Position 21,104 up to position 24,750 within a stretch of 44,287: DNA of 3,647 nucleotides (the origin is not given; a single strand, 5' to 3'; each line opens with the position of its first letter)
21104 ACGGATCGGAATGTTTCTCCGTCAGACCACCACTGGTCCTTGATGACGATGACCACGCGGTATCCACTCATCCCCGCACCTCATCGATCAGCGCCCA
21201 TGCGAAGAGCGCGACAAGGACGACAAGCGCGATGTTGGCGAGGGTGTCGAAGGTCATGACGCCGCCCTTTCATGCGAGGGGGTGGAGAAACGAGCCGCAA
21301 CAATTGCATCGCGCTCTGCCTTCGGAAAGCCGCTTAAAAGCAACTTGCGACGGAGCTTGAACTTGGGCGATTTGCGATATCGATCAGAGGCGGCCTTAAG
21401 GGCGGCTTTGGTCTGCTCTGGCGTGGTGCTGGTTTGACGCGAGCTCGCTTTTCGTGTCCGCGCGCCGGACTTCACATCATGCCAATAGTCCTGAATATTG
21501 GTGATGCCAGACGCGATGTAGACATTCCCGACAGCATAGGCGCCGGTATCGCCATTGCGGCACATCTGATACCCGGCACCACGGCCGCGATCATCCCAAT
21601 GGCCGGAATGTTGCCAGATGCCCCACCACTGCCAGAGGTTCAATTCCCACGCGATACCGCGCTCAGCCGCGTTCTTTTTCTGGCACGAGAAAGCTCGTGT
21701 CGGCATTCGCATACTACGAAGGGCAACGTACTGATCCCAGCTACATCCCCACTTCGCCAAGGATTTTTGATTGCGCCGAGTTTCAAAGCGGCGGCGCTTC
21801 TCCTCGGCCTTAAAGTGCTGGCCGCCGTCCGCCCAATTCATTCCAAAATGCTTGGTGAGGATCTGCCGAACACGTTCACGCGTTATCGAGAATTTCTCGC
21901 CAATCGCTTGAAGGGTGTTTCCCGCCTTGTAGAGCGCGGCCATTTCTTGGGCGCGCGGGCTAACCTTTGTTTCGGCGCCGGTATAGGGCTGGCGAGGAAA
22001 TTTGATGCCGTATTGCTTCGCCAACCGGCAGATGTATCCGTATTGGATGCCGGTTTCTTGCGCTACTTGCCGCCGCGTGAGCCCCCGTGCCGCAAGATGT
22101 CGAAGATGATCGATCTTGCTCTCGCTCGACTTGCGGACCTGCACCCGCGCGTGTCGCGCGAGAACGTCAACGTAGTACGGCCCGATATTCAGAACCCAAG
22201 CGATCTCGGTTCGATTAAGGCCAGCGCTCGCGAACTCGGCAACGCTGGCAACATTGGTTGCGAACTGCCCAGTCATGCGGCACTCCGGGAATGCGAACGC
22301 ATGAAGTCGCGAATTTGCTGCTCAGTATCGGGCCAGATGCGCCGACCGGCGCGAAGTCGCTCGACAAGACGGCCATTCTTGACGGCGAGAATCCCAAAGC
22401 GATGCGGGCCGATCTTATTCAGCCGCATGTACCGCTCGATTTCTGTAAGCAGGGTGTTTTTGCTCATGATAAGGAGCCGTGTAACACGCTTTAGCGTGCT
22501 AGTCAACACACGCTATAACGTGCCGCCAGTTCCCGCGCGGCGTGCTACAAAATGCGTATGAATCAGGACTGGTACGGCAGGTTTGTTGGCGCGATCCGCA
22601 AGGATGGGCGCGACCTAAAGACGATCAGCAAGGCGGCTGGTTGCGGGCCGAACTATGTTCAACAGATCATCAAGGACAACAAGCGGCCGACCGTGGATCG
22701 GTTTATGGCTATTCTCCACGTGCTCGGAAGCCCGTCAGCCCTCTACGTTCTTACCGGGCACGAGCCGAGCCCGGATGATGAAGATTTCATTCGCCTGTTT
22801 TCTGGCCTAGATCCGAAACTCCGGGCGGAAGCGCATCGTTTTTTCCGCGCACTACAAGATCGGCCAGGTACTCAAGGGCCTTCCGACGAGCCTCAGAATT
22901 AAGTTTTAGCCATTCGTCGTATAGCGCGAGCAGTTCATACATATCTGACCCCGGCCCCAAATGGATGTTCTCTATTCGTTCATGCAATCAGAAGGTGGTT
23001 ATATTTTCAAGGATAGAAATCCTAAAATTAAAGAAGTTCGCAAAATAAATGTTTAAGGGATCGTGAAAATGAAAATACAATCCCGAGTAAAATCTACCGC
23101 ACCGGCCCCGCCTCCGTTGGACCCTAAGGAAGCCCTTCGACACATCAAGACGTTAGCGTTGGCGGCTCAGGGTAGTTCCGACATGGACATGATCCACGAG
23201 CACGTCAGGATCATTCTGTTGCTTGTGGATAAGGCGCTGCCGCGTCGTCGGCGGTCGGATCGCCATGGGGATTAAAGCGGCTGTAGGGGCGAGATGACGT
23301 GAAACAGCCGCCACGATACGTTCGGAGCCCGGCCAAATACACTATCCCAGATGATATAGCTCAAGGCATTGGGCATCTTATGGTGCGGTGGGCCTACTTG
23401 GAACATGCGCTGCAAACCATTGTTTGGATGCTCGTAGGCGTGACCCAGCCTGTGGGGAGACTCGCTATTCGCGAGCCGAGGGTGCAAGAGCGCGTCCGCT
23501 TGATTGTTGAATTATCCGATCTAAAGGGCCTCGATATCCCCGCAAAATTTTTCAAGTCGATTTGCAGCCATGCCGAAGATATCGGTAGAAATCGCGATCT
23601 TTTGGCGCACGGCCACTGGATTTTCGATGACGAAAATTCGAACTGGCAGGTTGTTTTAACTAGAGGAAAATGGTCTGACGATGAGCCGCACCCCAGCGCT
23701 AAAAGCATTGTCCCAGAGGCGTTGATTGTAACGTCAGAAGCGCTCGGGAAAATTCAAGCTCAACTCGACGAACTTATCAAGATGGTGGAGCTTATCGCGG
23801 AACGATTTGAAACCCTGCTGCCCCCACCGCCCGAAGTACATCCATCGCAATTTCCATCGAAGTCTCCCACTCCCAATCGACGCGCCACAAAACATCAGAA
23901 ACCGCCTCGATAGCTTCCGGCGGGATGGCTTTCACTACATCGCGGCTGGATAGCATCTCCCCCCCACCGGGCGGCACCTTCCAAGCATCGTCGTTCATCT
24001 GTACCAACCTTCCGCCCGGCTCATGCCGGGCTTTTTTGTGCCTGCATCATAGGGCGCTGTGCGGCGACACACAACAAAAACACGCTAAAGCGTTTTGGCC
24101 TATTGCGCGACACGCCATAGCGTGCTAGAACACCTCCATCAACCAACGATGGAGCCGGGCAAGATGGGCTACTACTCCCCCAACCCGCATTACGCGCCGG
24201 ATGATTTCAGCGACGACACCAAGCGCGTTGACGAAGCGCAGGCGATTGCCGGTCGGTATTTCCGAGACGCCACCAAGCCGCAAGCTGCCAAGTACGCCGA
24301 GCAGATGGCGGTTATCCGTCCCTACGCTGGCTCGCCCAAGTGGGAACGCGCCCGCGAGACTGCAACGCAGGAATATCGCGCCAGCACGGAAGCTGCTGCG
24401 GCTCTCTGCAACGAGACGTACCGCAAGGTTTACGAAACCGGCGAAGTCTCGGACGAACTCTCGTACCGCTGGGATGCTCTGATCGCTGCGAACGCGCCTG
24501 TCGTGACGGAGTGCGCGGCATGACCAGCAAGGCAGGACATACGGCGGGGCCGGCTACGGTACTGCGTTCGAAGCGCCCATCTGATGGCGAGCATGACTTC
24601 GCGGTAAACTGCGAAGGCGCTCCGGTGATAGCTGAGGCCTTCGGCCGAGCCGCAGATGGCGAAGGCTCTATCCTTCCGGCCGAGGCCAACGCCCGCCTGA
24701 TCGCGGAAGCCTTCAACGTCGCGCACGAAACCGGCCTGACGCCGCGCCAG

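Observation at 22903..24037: Repressor-linked two-gene cassette (68 aa + 204 aa with HEPN-type R-x4-6-H motif) in the rexAB-equivalent position: candidate novel prophage defence/exclusion module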

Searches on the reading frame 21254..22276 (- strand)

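Call 4: search_protein_families(library=pfam, proteins=[window:21254-22276:-], max_evalue=1)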
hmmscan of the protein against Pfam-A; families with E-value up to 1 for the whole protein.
window:21254-22276:- (340 aa): 9 families
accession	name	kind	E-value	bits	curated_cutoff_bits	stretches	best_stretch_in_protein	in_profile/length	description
PF04545.22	Sigma70_r4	-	5.8e-07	29.4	24.1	1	116-142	17-43/50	Sigma-70, region 4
PF13384.12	HTH_23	-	6.2e-07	29.5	24.6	2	60-89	13-41/50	Homeodomain-like domain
PF02796.21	HTH_7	-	2.9e-05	24.6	23.8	1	105-142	6-44/45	Helix-turn-helix domain of resolvase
PF15978.11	TnsD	-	0.019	14.5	32.4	0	57-93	190-227/355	Tn7-like transposition protein D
PF19575.5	HTH_58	-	0.053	13.9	23.8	1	57-93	18-54/62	Helix-turn-helix domain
PF13413.12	HTH_25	-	0.083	13.2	24.6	1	63-85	8-30/62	Helix-turn-helix domain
PF12802.13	MarR_2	-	0.084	13.5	27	0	58-87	11-42/61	MarR family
PF21694.2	DNA_pol3_delta_C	-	0.1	13.1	27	0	9-53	47-91/121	DNA polymerase III delta subunit, C-terminal domain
PF13518.12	HTH_28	-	0.85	10.2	25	1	111-140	4-33/52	Helix-turn-helix domain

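Call 6: search_protein_families(library=phrogs, proteins=[window:21254-22276:-], max_evalue=1)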
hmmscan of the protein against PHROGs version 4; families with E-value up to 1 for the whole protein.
window:21254-22276:- (340 aa): 24 families
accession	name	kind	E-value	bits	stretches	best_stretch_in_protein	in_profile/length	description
phrog_16521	-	unknown function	1e-15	59.4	1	195-283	10-96/178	-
phrog_3855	-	DNA, RNA and nucleotide metabolism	1.9e-10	42.2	2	88-139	49-99/115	HTH DNA binding protein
phrog_323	-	transcription regulation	9.4e-08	33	1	21-170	113-270/319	transcriptional regulator, D5-like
phrog_9129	-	unknown function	2.1e-07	32.1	1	51-140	72-169/184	-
phrog_20467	-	DNA, RNA and nucleotide metabolism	6.3e-06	27.1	1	52-78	65-91/112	HNH endonuclease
phrog_664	-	DNA, RNA and nucleotide metabolism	6.4e-05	23.9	1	7-78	40-113/210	DNA binding protein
phrog_6156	-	DNA, RNA and nucleotide metabolism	7.5e-05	23.2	1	100-167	181-246/261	endonuclease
phrog_6831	-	transcription regulation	0.00024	22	1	60-87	13-40/68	transcriptional regulator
phrog_5536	-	unknown function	0.0027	18.5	1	52-113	8-71/172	-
phrog_125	-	DNA, RNA and nucleotide metabolism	0.0033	18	0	49-92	160-206/254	DNA invertase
phrog_4538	-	unknown function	0.0033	17.4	1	109-143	358-392/447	-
phrog_3910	-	transcription regulation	0.0036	17.3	1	46-95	66-115/356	transcriptional regulator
phrog_14131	-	DNA, RNA and nucleotide metabolism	0.004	17.3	1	24-143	151-276/351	DNA binding protein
phrog_6223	-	transcription regulation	0.0056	17.7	0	62-86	12-38/73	transcriptional repressor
phrog_7545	-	DNA, RNA and nucleotide metabolism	0.0058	17.8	1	62-103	15-55/160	HNH endonuclease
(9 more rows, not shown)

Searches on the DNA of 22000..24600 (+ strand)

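Call 8: search_dna_similar(query=window:22200-24300:+, collection=phages, mode=distant)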
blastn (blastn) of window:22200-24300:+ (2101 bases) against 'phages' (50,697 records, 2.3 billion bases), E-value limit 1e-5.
No match.

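Call 103: search_rna_families(source=window, start=22000, end=24600, threshold=evalue, max_evalue=1)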
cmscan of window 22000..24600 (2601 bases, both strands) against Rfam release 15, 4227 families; matches with E-value up to 1: 1.
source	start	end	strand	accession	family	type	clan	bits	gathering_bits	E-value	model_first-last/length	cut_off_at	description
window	23958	24039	+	RF02837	anti-hemB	Gene; sRNA;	-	17.4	49.5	0.77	1-81/81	no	Burkholderia RNA 7 (anti-hemB)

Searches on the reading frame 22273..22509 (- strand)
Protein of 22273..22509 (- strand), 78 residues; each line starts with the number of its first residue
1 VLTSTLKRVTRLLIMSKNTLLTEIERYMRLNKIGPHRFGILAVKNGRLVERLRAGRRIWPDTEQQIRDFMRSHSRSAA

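Call 4: search_protein_families(library=pfam, proteins=[window:22273-22509:-], max_evalue=1)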
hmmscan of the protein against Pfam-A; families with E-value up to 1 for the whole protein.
window:22273-22509:- (78 aa): 0 families

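Call 6: search_protein_families(library=phrogs, proteins=[window:22273-22509:-], max_evalue=1)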
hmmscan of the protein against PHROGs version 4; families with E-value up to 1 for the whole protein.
window:22273-22509:- (78 aa): 1 family
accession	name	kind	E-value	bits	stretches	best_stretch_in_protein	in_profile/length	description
phrog_7951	-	integration and excision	0.12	11.3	1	15-69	218-269/990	transposase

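Call 38: search_protein_families(library=ncbifam, proteins=[window:22273-22509:-], max_evalue=10)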
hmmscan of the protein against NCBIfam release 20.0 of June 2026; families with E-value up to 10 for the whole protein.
window:22273-22509:- (78 aa): 0 families

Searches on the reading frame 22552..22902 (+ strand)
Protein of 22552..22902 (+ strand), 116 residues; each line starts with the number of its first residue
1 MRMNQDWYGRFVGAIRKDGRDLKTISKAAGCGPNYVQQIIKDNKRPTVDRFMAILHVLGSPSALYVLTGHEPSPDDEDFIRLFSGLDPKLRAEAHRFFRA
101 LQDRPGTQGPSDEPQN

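Call 4: search_protein_families(library=pfam, proteins=[window:22552-22902:+], max_evalue=1)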
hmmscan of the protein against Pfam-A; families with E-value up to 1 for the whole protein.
window:22552-22902:+ (116 aa): 2 families
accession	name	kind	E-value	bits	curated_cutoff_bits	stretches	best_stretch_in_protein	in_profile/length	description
PF01381.28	HTH_3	-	0.00024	21.5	23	1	19-61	9-51/55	Helix-turn-helix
PF13560.12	HTH_31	-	0.22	12.3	27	1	18-61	13-57/64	Helix-turn-helix domain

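Call 5: search_protein_families(library=padloc, proteins=[window:22552-22902:+], max_evalue=1)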
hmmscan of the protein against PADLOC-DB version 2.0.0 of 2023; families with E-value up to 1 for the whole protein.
window:22552-22902:+ (116 aa): 1 family
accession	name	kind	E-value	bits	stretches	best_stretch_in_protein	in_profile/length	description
PDLC04142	capH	-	0.0045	16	1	18-104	18-101/103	capH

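Call 6: search_protein_families(library=phrogs, proteins=[window:22552-22902:+], max_evalue=1)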
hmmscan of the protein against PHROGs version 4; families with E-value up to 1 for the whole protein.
window:22552-22902:+ (116 aa): 6 families
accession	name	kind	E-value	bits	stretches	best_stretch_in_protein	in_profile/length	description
phrog_2328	-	transcription regulation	0.0017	19.2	1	10-77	19-85/128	transcriptional repressor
phrog_4268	-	transcription regulation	0.01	17.1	1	20-60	47-87/96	transcriptional repressor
phrog_8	-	transcription regulation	0.014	15.9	1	22-86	173-235/346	transcriptional regulator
phrog_2439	-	transcription regulation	0.054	13.4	1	14-74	15-75/367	transcriptional regulator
phrog_1590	-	unknown function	0.25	11.6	0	14-52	62-99/281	-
phrog_4441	-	DNA, RNA and nucleotide metabolism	0.31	12.4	1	24-90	23-89/98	HTH DNA binding protein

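Call 38: search_protein_families(library=ncbifam, proteins=[window:22552-22902:+], max_evalue=10)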
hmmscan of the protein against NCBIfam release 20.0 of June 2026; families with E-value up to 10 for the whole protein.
window:22552-22902:+ (116 aa): 1 family
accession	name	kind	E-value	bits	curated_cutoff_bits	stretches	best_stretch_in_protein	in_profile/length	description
TIGR03070.1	couple_hipB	subfamily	0.06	13.3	71.65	1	24-60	20-56/58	type II toxin-antitoxin system Y4mF family antitoxin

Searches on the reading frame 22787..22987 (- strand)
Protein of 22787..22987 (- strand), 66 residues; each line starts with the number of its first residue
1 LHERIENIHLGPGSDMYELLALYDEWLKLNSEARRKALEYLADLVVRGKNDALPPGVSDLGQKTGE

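Call 4: search_protein_families(library=pfam, proteins=[window:22787-22987:-], max_evalue=1)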
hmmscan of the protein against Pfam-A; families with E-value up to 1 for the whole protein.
window:22787-22987:- (66 aa): 0 families

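Call 5: search_protein_families(library=padloc, proteins=[window:22787-22987:-], max_evalue=1)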
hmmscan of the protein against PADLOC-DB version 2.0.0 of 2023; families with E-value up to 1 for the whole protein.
window:22787-22987:- (66 aa): 0 families

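Call 6: search_protein_families(library=phrogs, proteins=[window:22787-22987:-], max_evalue=1)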
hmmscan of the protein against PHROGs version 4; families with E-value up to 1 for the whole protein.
window:22787-22987:- (66 aa): 0 families

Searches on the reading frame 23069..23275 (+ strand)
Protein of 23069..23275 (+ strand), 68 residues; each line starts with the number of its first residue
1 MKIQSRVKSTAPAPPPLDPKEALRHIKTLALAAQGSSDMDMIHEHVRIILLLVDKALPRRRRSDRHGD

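Call 4: search_protein_families(library=pfam, proteins=[window:23069-23275:+], max_evalue=1)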
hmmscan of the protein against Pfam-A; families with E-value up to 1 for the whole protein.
window:23069-23275:+ (68 aa): 0 families

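Call 5: search_protein_families(library=padloc, proteins=[window:23069-23275:+], max_evalue=1)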
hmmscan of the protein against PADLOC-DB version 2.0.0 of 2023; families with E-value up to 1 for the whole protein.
window:23069-23275:+ (68 aa): 0 families

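Call 6: search_protein_families(library=phrogs, proteins=[window:23069-23275:+], max_evalue=1)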
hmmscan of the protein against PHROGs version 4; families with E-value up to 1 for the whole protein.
window:23069-23275:+ (68 aa): 1 family
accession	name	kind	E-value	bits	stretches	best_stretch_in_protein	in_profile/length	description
phrog_8022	-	unknown function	0.19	12.7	0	47-62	4-19/47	-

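Call 38: search_protein_families(library=ncbifam, proteins=[window:23069-23275:+], max_evalue=10)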
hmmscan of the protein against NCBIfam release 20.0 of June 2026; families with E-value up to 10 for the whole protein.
window:23069-23275:+ (68 aa): 0 families

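Call 46: search_dna_similar(query=window:23069-23275:+, collection=phages, mode=protein, max_evalue=1)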
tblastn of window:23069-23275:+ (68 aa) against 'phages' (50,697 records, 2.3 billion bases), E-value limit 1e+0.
No match.

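Call 85: list_cluster_members(proteins=[window:23069-23272:+, window:22552-22899:+, window:23795-23998:-, window:22273-22467:-])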
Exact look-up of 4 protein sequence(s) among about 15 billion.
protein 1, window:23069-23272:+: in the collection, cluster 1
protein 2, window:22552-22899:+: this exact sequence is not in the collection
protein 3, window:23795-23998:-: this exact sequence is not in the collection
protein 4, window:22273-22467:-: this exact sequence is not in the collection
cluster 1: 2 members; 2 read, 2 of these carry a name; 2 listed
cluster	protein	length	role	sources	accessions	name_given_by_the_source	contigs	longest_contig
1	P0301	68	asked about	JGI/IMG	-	hypothetical protein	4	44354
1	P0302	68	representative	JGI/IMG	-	hypothetical protein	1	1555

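Call 86: find_related_loci(query=window:23069-23272:+, collection=viral_contigs, flank=3000)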
Query window:23069-23272:+ (68 aa) in viral_contigs; peptide patterns used: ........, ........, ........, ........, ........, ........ (x = any residue, [..] = any of these).
406 stretches matched a pattern; 1 encode a relative of the query (tblastn E <= 1e-3); 1 distinct loci.
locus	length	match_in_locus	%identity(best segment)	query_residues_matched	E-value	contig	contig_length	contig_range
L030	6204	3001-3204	93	1-68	5e-34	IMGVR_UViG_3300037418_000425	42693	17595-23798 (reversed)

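Call 89: search_protein_families(library=pfam, proteins=[L030:3229-3624:+, L030:2463-2855:+], max_evalue=0.1)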
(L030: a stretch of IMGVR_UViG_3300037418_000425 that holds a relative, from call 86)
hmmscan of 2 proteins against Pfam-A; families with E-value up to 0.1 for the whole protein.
L030:3229-3624:+ (131 aa): 1 family
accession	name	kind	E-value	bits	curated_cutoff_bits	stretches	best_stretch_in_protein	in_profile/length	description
PF19363.4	DUF5939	-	0.066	12.8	22.5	0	5-45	193-232/281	Family of unknown function (DUF5939)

L030:2463-2855:+ (130 aa): 2 families
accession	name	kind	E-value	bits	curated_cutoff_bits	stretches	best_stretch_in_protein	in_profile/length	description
PF13560.12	HTH_31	-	1.9e-07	31.7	27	1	13-56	5-48/64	Helix-turn-helix domain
PF12844.13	HTH_19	-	0.017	15.4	30.2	1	13-73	3-62/64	Helix-turn-helix domain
